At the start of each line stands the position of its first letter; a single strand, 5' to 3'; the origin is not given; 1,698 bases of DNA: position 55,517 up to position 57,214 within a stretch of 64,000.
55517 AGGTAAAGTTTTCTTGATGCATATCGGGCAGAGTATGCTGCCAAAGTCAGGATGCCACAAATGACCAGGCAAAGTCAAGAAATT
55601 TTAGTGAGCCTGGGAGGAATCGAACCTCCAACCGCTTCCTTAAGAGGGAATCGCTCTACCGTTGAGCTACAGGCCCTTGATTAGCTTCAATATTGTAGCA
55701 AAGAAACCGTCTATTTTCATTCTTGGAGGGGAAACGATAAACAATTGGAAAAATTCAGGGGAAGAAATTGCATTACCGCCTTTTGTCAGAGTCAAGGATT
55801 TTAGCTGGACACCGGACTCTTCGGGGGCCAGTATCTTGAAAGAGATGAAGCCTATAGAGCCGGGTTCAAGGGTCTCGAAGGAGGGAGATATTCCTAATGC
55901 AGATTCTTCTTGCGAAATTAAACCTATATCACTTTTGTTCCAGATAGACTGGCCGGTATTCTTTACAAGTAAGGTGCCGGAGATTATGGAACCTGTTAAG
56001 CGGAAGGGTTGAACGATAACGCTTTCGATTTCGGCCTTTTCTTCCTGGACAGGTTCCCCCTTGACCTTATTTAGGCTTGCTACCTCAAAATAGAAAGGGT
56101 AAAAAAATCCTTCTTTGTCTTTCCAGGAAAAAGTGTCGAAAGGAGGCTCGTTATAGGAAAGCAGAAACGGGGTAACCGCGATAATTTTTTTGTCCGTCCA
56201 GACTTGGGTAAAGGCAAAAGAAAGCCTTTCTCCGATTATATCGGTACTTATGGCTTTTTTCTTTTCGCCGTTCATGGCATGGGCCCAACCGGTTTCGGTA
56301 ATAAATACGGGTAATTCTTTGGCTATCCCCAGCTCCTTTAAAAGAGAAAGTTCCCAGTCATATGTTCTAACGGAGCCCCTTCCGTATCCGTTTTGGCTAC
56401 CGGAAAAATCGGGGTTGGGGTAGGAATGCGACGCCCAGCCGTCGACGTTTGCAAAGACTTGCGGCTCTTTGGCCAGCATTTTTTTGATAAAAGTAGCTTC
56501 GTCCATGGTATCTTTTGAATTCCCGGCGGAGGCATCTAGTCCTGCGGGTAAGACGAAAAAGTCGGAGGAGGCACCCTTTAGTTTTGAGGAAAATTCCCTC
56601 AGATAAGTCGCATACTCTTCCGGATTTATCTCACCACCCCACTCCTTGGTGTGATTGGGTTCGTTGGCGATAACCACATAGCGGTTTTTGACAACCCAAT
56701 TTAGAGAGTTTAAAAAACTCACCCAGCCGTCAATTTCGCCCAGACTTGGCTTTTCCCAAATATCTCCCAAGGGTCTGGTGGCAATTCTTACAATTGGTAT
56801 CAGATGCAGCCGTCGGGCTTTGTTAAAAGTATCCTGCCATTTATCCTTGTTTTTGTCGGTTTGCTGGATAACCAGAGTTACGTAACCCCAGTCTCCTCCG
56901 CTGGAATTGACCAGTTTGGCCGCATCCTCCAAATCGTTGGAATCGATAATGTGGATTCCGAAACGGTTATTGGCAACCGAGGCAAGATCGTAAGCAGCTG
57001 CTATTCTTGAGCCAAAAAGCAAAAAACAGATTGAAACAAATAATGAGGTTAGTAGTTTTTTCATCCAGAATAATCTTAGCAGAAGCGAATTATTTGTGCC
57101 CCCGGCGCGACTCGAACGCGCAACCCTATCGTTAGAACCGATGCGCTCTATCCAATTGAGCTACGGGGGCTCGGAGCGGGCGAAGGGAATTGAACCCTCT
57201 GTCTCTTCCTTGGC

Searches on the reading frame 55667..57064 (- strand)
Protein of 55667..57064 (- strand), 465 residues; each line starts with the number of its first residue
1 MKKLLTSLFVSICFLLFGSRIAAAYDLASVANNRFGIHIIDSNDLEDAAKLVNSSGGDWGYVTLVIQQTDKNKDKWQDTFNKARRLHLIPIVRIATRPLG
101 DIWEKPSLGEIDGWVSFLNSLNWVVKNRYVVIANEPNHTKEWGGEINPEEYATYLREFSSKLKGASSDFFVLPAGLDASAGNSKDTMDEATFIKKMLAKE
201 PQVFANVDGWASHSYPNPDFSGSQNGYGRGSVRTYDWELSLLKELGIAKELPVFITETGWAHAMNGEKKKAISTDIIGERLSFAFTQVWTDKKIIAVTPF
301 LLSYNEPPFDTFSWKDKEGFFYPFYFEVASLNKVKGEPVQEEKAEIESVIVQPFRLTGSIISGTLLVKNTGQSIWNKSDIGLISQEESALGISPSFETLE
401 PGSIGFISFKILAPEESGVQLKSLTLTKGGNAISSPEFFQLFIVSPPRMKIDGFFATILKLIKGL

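Call 14: search_protein_families(library=pfam, proteins=[window:55667-57064:-], max_evalue=0.001)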
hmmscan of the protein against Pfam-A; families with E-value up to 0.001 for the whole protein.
window:55667-57064:- (465 aa): 0 families

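Call 88: search_solved_structures(query=window:55667-57064:-, max_evalue=0.1)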
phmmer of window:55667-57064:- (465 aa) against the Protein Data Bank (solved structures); distinct sequences matched with E-value up to 0.1: 4.
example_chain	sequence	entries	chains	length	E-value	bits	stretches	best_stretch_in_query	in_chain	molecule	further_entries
3ays_A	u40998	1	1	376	0.051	15.4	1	200-295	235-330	Endoglucanase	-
3ayr_A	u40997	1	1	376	0.051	15.3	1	200-295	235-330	Endoglucanase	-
6fcg_A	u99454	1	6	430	0.056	15.2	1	234-321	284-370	Glycoside hydrolase, GH17 family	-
8ghy_A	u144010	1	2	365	0.095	14.5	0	200-294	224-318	Cellulase CelD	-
